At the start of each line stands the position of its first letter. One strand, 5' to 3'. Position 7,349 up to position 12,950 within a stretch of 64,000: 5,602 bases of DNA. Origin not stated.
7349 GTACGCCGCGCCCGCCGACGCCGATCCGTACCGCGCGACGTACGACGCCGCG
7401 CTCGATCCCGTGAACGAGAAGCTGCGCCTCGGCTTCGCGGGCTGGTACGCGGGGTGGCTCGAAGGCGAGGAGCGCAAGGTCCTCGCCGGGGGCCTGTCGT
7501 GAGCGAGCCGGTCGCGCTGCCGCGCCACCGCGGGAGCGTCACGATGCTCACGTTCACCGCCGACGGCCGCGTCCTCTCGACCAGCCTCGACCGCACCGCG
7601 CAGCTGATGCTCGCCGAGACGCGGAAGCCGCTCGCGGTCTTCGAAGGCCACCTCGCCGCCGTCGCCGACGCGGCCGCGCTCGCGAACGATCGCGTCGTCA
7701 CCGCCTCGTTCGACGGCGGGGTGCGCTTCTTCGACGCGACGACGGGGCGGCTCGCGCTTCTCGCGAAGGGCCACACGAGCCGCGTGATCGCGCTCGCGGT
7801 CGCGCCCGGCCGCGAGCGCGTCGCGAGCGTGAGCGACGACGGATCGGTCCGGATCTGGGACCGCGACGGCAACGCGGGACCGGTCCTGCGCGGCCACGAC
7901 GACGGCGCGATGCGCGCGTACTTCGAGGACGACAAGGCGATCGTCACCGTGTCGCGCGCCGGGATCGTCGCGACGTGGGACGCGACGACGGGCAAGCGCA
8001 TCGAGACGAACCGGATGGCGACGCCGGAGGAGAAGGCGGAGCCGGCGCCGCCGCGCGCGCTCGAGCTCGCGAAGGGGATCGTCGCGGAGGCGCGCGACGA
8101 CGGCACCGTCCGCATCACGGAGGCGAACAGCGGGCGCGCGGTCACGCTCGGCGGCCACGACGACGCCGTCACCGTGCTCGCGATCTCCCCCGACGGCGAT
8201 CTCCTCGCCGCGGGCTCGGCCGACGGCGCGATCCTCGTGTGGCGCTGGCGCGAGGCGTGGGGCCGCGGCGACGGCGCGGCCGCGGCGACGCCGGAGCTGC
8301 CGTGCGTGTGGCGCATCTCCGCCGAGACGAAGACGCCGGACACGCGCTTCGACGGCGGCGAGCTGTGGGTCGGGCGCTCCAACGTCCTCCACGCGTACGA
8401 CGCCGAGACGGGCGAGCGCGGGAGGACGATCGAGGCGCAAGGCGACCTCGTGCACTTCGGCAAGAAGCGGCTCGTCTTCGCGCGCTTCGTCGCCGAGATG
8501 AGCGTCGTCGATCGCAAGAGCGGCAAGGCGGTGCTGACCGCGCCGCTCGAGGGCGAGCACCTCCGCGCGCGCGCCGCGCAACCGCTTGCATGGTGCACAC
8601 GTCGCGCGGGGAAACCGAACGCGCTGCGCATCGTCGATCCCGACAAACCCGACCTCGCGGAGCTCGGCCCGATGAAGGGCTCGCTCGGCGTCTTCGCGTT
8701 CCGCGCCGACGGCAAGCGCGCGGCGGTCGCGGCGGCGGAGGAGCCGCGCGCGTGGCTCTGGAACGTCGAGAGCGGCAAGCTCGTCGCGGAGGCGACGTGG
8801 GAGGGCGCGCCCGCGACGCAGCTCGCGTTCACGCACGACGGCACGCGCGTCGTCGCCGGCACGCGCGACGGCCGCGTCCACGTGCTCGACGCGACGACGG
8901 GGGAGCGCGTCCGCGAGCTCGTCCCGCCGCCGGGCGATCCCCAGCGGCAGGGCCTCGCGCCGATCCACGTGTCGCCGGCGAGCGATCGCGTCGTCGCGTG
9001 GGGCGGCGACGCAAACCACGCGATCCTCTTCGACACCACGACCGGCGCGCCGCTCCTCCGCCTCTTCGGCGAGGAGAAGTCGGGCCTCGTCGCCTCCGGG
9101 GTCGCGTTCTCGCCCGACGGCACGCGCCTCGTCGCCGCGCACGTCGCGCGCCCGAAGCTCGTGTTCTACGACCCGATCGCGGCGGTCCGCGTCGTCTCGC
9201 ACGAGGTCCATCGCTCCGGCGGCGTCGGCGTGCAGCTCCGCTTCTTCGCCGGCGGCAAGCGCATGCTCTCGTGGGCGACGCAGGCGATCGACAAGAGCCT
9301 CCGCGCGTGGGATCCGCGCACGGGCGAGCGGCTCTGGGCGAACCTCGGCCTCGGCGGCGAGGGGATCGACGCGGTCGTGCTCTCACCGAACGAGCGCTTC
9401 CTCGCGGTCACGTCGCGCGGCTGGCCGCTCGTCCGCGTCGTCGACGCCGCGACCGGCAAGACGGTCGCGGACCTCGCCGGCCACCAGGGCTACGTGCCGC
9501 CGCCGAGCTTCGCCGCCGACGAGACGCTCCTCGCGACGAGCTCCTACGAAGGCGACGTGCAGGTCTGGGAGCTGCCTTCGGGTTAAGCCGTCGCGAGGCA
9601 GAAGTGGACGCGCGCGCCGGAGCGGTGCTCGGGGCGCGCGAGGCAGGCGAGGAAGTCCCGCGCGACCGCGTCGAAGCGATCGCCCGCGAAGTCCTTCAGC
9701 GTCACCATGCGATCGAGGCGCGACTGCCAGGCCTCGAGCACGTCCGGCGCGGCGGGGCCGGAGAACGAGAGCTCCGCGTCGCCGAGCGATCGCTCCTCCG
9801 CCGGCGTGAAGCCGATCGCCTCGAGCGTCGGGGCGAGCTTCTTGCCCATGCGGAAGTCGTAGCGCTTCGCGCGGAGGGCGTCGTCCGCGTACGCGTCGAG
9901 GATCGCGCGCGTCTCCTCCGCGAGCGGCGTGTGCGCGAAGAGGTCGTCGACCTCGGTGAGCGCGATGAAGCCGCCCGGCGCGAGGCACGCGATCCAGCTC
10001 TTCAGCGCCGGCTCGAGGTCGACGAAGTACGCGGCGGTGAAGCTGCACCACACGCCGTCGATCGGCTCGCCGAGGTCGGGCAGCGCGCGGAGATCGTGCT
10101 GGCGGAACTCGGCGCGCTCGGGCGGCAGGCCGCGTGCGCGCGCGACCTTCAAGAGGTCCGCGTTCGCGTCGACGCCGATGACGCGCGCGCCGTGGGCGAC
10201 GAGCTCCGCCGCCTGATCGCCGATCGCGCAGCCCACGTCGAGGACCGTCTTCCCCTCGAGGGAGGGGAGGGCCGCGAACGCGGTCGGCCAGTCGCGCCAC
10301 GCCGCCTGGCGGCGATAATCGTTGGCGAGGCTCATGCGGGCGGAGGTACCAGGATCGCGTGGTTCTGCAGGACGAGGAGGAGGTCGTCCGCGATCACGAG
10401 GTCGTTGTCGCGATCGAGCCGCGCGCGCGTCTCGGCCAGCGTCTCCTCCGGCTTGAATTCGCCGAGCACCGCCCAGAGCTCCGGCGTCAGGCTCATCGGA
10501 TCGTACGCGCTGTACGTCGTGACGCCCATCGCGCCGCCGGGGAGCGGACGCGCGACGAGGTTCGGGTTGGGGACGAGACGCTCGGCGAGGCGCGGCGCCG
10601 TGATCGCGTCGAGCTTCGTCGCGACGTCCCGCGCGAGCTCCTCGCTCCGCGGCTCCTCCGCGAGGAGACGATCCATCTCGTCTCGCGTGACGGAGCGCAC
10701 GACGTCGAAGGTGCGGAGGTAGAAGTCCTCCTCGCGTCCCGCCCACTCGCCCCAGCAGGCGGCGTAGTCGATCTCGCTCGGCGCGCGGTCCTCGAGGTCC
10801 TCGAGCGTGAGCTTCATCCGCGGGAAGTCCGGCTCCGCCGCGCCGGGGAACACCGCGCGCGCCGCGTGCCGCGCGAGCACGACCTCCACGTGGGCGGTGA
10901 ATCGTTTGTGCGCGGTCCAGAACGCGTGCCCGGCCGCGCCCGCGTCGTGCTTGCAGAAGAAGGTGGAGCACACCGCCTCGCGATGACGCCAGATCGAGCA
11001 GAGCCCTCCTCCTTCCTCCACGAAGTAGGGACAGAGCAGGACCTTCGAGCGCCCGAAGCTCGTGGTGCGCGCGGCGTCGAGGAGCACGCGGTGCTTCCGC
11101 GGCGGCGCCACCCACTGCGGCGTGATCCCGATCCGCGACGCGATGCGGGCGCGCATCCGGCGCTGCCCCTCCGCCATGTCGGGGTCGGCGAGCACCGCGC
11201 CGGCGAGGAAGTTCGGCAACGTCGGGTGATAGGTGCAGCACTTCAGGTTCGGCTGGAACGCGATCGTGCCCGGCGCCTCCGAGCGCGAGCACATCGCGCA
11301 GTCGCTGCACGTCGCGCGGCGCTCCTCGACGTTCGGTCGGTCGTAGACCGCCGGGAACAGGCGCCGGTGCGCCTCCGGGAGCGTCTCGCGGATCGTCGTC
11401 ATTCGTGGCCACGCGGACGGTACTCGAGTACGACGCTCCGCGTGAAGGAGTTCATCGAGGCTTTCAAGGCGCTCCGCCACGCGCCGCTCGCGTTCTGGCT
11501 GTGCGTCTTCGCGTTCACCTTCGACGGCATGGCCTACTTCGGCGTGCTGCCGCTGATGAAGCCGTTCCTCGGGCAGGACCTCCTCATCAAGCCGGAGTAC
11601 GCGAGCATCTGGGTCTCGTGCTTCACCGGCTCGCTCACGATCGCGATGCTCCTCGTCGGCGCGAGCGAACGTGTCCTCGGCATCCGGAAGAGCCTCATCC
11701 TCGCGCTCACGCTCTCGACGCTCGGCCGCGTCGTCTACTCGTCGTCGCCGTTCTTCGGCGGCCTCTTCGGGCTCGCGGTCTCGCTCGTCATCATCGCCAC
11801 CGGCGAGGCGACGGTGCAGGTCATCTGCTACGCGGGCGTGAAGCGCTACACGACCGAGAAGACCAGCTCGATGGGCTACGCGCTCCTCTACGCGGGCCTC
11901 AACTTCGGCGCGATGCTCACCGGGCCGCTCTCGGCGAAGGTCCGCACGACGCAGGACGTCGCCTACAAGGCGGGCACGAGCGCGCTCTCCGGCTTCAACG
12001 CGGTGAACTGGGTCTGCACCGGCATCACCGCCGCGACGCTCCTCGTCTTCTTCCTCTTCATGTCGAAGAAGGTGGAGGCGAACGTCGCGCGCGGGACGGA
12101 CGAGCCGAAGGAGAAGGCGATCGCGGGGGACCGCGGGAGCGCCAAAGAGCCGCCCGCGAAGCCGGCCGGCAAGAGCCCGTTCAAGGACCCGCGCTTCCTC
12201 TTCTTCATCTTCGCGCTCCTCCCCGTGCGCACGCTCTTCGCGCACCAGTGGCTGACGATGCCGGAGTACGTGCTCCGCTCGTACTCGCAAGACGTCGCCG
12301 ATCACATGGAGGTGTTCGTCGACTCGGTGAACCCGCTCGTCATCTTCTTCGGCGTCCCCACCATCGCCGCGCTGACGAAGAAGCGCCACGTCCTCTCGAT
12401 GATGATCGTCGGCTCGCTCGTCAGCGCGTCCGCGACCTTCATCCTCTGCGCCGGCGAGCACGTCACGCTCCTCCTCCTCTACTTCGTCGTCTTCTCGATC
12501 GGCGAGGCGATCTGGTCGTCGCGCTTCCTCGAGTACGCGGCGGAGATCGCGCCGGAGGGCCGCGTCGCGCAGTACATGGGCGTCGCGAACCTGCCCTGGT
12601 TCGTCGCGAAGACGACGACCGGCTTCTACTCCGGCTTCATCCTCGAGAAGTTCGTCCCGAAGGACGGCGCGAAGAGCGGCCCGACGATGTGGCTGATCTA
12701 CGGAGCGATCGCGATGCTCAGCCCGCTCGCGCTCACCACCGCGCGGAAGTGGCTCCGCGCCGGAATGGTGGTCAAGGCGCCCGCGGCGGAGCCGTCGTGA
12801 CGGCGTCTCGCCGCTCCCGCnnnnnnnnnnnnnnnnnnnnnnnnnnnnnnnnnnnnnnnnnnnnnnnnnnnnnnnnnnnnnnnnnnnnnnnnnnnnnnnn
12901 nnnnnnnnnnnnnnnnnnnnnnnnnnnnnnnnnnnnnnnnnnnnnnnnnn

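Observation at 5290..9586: Tightly coupled operon of a DUF1266-like/zinc-ribbon protein, an SMI1/KNR4 (SUKH) protein and a WD40 protein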

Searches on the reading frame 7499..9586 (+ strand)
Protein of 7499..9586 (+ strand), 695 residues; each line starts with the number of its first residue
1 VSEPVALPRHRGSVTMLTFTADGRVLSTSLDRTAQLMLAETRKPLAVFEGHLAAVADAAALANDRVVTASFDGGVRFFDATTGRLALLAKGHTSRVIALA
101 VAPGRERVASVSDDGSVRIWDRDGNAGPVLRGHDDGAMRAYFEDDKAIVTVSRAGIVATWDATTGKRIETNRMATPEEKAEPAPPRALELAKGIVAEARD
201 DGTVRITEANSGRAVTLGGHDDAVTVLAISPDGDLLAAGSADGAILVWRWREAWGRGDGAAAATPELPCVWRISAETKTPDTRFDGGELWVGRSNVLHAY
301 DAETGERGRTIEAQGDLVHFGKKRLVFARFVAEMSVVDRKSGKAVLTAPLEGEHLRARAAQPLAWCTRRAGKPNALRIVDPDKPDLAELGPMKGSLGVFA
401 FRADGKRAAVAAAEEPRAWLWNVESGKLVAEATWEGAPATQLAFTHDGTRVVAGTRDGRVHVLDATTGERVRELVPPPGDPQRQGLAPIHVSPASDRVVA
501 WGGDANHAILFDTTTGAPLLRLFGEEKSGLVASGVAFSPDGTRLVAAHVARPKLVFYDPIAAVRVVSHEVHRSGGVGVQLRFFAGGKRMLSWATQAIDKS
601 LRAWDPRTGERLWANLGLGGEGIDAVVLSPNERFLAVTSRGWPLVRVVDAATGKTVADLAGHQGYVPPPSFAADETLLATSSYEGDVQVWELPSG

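Call 9: search_protein_families(library=pfam, proteins=[window:7499-9586:+], max_evalue=0.01)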
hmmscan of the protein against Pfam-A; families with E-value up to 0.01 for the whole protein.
window:7499-9586:+ (695 aa): 39 families (the best 25 are shown)
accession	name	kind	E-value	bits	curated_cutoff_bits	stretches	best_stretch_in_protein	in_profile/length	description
PF25173.1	Beta-prop_WDR3_1st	-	5.7e-49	166.8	154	5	65-171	43-151/184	WDR3 first beta-propeller domain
PF25174.1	Beta-prop_THOC3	-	1.1e-47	162.8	305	4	89-252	42-202/272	THOC3 beta-propeller domain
PF24814.1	WD40_Prp19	-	1.9e-38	132.6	320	4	61-251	17-207/281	Prp19 WD40 domain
PF00400.38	WD40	-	5.7e-37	125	27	2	216-248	6-38/39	WD domain, G-beta repeat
PF24817.1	WD40_WDHD1_1st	-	1.1e-34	120.4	109.9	4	192-251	98-158/291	WDHD1 first WD40 domain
PF24807.1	WD40_CDC20-Fz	-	1.5e-30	106.9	200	3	7-126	47-168/292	CDC20/Fizzy WD40 domain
PF25175.1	Beta-prop_WDR5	-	4.1e-30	105.5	250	4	7-170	6-173/296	WDR5 beta-propeller domain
PF23414.1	Beta-prop_EML_2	-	2.6e-29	102.9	90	3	144-254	9-114/266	Echinoderm microtubule-associated protein second beta-propeller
PF25047.1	Beta-prop_TEP1_2nd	-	2.9e-24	86.1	89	3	5-126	84-208/255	TEP-1 second beta-propeller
PF25172.1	Beta-prop_WDR3_2nd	-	1.8e-22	80.4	140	1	90-170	172-254/293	WDR3 second beta-propeller domain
PF25168.1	Beta-prop_WDR36-Utp21_2nd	-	8.2e-22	78.4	84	3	594-695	174-272/335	WDR36/Utp21 second beta-propeller domain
PF25391.1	WD40_Gbeta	-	8.1e-20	71.5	150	1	7-125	139-258/340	G protein beta WD-40 repeat protein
PF24796.1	WDR55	-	1e-19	71.2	200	1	7-248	49-291/296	WDR55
PF25171.1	Beta-prop_WDR36-Utp21_1st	-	2.9e-18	66.7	80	1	410-604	79-263/266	WDR36/Utp21 first beta-propeller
PF12894.13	ANAPC4_WD40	-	4.5e-17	62.5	22.9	0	435-473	37-75/91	Anaphase-promoting complex subunit 4 WD40 domain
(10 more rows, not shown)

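Call 10: search_protein_families(library=ncbifam, proteins=[window:7499-9586:+], max_evalue=0.01)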
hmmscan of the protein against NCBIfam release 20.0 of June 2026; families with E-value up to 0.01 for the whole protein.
window:7499-9586:+ (695 aa): 3 families
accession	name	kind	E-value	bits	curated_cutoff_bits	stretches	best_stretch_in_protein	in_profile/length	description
TIGR03300.1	assembly_YfgL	equivalog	6.4e-08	31.7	285.2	0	59-213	61-211/377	outer membrane protein assembly factor BamB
NF041516.1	PA2928_fam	subfamily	3.5e-05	23.4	70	0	603-660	73-128/376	PA2928 family protein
TIGR03054.2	photo_alph_chp1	equivalog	6.1e-05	23.3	55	0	444-476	39-71/138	photosynthetic complex assembly protein PuhC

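Call 11: search_protein_families(library=padloc, proteins=[window:7499-9586:+], max_evalue=0.01)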
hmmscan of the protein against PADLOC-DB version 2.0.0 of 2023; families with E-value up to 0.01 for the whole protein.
window:7499-9586:+ (695 aa): 1 family
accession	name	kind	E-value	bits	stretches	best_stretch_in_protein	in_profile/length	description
PDLC02919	HEAT-ARM_XIII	-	4.3e-17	58.9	3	9-133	85-207/1972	-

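Call 100: search_solved_structures(query=window:7499-9586:+, max_evalue=1e-10)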
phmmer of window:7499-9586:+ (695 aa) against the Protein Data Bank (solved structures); distinct sequences matched with E-value up to 1e-10: 323 (the best 60 are shown).
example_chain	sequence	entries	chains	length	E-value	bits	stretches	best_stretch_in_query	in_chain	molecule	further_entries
2ymu_A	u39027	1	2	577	1.8e-59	204.9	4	83-248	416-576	WD-40 REPEAT PROTEIN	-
6g6m_A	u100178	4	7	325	7.9e-39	136.7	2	9-249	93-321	Tako8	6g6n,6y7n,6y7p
6y7o_A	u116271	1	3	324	2.1e-38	135.3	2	10-249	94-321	Tako8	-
7bie_A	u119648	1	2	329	7.3e-38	133.5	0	83-144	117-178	nvWRAP-T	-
5mzh_A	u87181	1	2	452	5e-34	120.8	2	7-165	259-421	Dynein assembly factor with WDR repeat domains 1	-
7bid_A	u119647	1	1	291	1.2e-33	119.6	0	83-142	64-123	v31WRAP-T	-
7big_A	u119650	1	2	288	1.2e-33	119.6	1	83-249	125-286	v13WRAP-T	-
7bif_A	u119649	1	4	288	1.4e-32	116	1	83-249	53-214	v22WRAP-T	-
6g6o_A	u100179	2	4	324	3.8e-27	98.1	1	45-249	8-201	Ika8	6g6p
8fl0_NJ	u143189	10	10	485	5.3e-27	97.6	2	54-251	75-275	Notchless protein homolog 1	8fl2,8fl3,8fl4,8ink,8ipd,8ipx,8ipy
5yzv_A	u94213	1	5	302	2.8e-26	95.2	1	44-248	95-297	Probable serine/threonine-protein kinase PkwA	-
5nnz_B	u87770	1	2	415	1e-25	93.3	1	19-243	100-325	Dynein assembly factor with WDR repeat domains 1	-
8rl2_CG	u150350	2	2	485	1.2e-25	93.2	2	75-251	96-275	Notchless protein homolog 1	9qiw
3sfz_A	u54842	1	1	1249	2e-24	89.1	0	10-170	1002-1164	Apoptotic peptidase activating factor 1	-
3shf_A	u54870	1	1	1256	2.1e-24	89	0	10-170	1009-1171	Apoptotic peptidase activating factor 1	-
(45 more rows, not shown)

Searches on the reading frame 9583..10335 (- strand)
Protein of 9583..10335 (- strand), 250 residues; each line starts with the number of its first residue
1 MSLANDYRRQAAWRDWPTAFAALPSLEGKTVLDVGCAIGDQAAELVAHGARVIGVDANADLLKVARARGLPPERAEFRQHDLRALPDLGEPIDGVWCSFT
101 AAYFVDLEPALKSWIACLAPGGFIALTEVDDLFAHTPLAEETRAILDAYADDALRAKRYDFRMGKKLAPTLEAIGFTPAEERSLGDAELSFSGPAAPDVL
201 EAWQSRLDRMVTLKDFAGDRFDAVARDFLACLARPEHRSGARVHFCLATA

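Call 41: search_protein_families(library=pfam, proteins=[window:9583-10335:-], max_evalue=0.01)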
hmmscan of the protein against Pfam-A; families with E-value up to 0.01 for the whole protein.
window:9583-10335:- (250 aa): 8 families
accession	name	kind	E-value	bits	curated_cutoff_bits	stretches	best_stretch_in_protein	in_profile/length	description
PF13649.12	Methyltransf_25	-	5.2e-16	59.5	27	1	31-122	1-97/97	Methyltransferase domain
PF13489.12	Methyltransf_23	-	1.8e-14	54.2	27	1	8-178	4-161/164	Methyltransferase domain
PF08241.18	Methyltransf_11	-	2.9e-14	53.9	21.2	1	32-125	1-94/95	Methyltransferase domain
PF13847.12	Methyltransf_31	-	4.4e-12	46.4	27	1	27-141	3-121/145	Methyltransferase domain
PF08242.18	Methyltransf_12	-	8.4e-11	42.9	30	1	32-124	1-98/98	Methyltransferase domain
PF01209.24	Ubie_methyltran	-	8.5e-08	32.3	20.1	1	12-129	34-154/233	ubiE/COQ5 methyltransferase family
PF08003.17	Methyltransf_9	-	0.00056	19.4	23.8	1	15-61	103-150/315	Protein of unknown function (DUF1698)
PF02353.26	CMAS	-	0.0074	16.1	27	1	26-94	61-130/273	Mycolic acid cyclopropane synthetase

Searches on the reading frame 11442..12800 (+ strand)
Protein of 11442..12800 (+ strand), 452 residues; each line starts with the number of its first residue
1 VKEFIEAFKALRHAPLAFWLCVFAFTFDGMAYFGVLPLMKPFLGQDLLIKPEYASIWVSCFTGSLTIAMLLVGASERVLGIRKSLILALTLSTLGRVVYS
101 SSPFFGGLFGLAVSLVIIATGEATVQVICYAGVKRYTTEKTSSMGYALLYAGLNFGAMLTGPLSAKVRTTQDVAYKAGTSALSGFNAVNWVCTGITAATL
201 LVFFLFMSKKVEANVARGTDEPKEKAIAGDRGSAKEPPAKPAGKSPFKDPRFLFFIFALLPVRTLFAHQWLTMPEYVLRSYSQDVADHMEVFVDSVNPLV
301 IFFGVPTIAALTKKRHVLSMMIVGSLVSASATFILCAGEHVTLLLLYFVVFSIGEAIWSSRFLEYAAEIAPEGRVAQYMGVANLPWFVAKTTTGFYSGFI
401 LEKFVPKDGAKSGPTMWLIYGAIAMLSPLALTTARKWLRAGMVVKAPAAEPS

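Call 41: search_protein_families(library=pfam, proteins=[window:11442-12800:+], max_evalue=0.01)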
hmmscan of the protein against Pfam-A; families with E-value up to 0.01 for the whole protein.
window:11442-12800:+ (452 aa): 1 family
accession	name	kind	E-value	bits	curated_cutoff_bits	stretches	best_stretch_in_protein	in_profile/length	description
PF07690.21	MFS_1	-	1.6e-26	93.5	33.4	2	22-387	2-340/347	Major Facilitator Superfamily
